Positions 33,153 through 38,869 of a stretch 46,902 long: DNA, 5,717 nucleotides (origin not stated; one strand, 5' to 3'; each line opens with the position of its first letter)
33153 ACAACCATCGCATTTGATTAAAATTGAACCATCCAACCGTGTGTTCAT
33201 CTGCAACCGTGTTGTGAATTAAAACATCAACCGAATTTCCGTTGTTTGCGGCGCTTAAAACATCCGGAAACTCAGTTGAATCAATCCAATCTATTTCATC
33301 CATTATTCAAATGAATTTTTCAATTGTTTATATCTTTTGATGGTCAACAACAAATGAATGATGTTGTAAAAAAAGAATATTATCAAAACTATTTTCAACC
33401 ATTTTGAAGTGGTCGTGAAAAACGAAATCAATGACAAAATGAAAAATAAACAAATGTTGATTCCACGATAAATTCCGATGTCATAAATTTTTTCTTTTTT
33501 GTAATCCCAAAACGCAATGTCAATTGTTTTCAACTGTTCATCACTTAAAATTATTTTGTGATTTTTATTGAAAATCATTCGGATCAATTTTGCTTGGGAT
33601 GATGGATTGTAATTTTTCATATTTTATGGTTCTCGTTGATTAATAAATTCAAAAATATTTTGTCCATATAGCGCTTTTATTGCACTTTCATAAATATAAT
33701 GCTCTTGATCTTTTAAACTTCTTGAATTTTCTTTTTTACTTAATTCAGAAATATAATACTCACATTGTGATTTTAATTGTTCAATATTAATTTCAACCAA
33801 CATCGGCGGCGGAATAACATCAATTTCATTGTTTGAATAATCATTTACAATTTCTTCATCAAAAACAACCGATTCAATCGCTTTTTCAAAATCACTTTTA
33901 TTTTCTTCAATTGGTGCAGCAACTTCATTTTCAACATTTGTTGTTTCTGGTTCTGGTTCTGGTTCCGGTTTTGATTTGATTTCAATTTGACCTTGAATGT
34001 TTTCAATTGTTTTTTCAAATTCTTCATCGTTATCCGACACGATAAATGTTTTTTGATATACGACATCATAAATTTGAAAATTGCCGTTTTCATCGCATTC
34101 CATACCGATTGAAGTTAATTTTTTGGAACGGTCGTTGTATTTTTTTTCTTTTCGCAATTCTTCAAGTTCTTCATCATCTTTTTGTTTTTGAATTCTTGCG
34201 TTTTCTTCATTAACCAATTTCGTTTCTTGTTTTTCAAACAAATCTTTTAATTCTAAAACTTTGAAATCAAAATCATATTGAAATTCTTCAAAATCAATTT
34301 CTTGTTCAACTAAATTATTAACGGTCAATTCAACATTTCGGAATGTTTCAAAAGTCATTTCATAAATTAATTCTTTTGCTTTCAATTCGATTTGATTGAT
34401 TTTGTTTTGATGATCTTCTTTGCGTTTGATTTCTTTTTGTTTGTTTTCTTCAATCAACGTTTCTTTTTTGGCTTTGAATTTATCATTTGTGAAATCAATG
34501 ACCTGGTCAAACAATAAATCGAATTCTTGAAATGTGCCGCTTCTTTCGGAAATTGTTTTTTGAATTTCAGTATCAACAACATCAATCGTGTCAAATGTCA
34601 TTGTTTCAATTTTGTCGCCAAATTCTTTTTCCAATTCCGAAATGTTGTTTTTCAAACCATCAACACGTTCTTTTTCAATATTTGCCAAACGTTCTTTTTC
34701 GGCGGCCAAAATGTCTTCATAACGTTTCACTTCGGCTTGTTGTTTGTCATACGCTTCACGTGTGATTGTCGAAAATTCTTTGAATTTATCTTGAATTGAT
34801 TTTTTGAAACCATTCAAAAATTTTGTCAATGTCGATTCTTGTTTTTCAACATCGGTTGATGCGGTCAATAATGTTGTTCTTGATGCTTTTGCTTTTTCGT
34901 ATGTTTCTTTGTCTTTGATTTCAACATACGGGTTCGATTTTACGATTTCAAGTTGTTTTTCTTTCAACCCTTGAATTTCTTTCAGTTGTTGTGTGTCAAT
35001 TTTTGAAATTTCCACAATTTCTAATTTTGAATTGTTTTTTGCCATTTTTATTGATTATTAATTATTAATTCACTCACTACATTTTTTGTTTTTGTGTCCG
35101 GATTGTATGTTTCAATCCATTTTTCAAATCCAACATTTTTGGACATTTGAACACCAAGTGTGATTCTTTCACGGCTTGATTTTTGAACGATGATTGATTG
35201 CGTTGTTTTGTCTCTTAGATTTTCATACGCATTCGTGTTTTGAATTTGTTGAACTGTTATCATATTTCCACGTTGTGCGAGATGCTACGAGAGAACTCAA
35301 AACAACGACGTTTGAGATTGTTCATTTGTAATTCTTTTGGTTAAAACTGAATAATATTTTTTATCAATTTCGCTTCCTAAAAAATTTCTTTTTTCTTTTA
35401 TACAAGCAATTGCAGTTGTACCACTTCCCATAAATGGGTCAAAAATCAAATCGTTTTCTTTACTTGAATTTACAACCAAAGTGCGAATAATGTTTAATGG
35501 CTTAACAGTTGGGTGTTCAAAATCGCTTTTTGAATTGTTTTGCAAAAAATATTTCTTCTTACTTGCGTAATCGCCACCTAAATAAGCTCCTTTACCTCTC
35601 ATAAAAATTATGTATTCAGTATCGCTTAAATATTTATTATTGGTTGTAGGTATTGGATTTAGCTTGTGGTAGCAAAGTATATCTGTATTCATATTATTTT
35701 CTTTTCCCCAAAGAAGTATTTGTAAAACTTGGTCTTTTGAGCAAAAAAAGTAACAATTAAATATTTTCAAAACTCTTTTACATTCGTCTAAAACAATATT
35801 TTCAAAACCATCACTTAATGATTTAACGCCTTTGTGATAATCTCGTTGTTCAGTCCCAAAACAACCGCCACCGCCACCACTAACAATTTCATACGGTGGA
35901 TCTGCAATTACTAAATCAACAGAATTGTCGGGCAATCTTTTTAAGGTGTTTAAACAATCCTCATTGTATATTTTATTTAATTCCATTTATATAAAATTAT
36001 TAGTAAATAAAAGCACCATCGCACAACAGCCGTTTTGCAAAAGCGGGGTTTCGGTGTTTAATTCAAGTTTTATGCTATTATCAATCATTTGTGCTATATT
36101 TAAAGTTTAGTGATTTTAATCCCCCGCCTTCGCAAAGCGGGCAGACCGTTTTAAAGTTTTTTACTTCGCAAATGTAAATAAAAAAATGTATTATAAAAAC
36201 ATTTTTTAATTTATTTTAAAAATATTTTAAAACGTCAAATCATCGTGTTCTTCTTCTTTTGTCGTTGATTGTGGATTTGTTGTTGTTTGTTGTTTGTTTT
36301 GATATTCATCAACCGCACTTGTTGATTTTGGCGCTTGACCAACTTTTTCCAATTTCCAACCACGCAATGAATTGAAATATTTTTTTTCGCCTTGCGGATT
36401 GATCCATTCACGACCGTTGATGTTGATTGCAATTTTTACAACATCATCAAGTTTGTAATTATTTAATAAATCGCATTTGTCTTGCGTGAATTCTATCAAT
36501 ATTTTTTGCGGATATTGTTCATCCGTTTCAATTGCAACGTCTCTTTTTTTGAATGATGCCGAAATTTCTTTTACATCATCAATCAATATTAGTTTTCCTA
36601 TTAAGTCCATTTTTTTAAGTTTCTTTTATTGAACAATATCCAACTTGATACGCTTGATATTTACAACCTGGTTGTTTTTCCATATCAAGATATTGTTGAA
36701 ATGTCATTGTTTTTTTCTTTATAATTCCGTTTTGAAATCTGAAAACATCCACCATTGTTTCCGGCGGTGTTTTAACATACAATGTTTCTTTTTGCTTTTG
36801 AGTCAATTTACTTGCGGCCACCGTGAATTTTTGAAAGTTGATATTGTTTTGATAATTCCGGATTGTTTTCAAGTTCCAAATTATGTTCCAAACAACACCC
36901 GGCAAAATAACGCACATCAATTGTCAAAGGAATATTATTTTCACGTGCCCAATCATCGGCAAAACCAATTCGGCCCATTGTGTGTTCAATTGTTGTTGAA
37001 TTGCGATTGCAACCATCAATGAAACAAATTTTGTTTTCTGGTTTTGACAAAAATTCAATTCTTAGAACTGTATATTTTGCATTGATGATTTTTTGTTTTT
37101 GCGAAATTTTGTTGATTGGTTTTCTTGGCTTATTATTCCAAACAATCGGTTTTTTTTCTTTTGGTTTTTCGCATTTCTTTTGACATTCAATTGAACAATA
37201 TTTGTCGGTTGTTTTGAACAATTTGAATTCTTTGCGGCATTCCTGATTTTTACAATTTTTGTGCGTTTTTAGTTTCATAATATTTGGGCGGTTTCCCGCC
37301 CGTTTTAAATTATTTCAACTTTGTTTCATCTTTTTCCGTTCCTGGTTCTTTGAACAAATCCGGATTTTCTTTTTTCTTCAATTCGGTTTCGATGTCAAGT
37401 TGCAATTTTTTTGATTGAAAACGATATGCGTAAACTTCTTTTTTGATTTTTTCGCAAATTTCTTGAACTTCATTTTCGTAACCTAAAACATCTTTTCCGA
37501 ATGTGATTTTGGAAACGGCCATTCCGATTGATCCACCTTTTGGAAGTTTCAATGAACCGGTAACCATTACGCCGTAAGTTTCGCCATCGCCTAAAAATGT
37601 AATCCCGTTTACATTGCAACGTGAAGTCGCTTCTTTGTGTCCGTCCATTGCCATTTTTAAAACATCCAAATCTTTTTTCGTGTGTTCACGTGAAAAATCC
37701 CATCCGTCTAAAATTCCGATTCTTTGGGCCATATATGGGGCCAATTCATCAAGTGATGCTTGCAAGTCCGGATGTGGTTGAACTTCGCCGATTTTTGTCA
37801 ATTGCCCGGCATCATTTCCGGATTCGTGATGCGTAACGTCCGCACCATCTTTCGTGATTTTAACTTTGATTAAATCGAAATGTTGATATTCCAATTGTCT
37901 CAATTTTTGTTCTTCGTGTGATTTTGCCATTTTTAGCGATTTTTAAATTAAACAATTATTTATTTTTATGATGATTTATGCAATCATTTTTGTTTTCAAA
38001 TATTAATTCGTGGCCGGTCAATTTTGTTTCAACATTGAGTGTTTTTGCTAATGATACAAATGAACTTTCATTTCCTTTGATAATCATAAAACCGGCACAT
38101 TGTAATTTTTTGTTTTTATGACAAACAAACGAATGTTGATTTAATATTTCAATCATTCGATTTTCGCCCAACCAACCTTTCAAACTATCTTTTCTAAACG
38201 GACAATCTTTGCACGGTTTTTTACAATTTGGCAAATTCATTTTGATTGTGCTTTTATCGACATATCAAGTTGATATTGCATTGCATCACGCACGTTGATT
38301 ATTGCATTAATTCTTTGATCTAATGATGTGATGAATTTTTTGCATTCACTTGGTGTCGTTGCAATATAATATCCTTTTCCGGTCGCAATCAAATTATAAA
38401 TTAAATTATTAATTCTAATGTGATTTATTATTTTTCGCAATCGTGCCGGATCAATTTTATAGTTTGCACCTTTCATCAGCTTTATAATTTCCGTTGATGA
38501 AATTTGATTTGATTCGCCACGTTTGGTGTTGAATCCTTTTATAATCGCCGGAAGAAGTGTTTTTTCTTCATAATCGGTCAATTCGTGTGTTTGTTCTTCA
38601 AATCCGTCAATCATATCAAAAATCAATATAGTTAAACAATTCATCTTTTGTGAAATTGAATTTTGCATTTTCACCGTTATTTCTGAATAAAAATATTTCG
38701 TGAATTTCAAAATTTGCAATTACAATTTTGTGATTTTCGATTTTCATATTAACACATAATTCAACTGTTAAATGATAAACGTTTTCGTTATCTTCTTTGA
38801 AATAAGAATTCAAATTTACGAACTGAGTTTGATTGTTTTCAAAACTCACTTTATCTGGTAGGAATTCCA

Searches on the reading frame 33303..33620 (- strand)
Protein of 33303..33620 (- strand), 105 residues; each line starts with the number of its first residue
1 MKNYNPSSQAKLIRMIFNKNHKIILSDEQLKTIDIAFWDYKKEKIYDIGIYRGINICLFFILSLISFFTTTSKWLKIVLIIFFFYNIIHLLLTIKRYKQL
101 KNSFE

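Call 71: search_protein_families(library=phrogs, max_evalue=0.001, proteins=[window:33303-33620:-])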
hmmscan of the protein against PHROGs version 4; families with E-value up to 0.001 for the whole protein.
window:33303-33620:- (105 aa): 1 family
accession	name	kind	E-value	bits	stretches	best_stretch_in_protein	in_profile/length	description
phrog_13960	-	unknown function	6.5e-68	226.8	1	1-105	1-105/105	-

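Call 93: search_protein_families(library=pfam, max_evalue=0.01, proteins=[window:33303-33620:-])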
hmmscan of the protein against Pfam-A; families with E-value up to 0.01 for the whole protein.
window:33303-33620:- (105 aa): 0 families

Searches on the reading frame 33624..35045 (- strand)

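Call 71: search_protein_families(library=phrogs, max_evalue=0.001, proteins=[window:33624-35045:-])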
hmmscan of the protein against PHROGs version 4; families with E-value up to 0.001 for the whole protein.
window:33624-35045:- (473 aa): 2 families
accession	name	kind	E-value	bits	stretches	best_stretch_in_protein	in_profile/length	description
phrog_14351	-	unknown function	4.7e-256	851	1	1-408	1-404/459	-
phrog_6347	-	unknown function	2.4e-34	120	1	10-204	5-198/384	-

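Call 93: search_protein_families(library=pfam, max_evalue=0.01, proteins=[window:33624-35045:-])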
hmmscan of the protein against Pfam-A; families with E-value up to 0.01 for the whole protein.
window:33624-35045:- (473 aa): 0 families

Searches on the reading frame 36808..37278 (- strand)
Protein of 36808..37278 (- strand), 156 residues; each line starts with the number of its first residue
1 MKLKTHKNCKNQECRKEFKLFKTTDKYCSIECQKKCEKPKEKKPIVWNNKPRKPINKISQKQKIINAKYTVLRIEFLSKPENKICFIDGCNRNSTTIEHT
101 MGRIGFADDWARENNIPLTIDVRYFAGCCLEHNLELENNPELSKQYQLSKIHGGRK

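Call 71: search_protein_families(library=phrogs, max_evalue=0.001, proteins=[window:36808-37278:-])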
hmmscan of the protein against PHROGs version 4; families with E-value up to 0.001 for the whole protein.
window:36808-37278:- (156 aa): 1 family
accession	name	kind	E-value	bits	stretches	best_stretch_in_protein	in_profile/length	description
phrog_7108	-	unknown function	8.4e-81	270.2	1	7-156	1-145/146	-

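Call 93: search_protein_families(library=pfam, max_evalue=0.01, proteins=[window:36808-37278:-])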
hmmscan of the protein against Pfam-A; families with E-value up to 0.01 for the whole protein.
window:36808-37278:- (156 aa): 0 families

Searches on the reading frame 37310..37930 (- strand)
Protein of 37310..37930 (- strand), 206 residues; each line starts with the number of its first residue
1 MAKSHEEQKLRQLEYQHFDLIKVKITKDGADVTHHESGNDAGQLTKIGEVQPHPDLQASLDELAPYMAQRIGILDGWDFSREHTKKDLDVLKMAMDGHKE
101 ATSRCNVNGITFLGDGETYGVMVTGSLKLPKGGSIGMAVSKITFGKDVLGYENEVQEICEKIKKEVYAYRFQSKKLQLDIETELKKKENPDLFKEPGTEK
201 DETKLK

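Call 71: search_protein_families(library=phrogs, max_evalue=0.001, proteins=[window:37310-37930:-])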
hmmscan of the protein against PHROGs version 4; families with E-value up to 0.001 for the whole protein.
window:37310-37930:- (206 aa): 2 families
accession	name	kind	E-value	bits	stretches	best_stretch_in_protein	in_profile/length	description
phrog_9513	-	unknown function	1.2e-109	365.6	1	9-206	1-199/214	-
phrog_6141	-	unknown function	6.1e-10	40.1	1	16-182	11-156/174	-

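Call 93: search_protein_families(library=pfam, max_evalue=0.01, proteins=[window:37310-37930:-])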
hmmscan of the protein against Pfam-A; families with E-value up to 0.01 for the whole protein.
window:37310-37930:- (206 aa): 0 families

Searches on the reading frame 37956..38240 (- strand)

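Call 71: search_protein_families(library=phrogs, max_evalue=0.001, proteins=[window:37956-38240:-])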
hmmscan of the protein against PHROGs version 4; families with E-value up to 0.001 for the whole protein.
window:37956-38240:- (94 aa): 1 family
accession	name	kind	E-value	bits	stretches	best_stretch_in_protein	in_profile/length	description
phrog_5443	-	unknown function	7e-30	105.4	1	1-93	105-219/287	-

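Call 93: search_protein_families(library=pfam, max_evalue=0.01, proteins=[window:37956-38240:-])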
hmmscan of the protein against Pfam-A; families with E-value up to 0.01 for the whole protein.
window:37956-38240:- (94 aa): 1 family
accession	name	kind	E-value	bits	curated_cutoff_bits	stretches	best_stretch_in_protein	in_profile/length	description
PF19800.4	DUF6283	-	1.1e-06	29.2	27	1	7-65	4-72/115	Family of unknown function (DUF6283)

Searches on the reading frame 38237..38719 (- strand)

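Call 71: search_protein_families(library=phrogs, max_evalue=0.001, proteins=[window:38237-38719:-])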
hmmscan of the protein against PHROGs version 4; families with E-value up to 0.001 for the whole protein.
window:38237-38719:- (160 aa): 1 family
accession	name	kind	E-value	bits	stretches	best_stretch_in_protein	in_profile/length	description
phrog_2113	-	unknown function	7.5e-28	97.7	1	42-159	2-112/113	-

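Call 93: search_protein_families(library=pfam, max_evalue=0.01, proteins=[window:38237-38719:-])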
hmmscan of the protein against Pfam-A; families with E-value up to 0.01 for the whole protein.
window:38237-38719:- (160 aa): 0 families
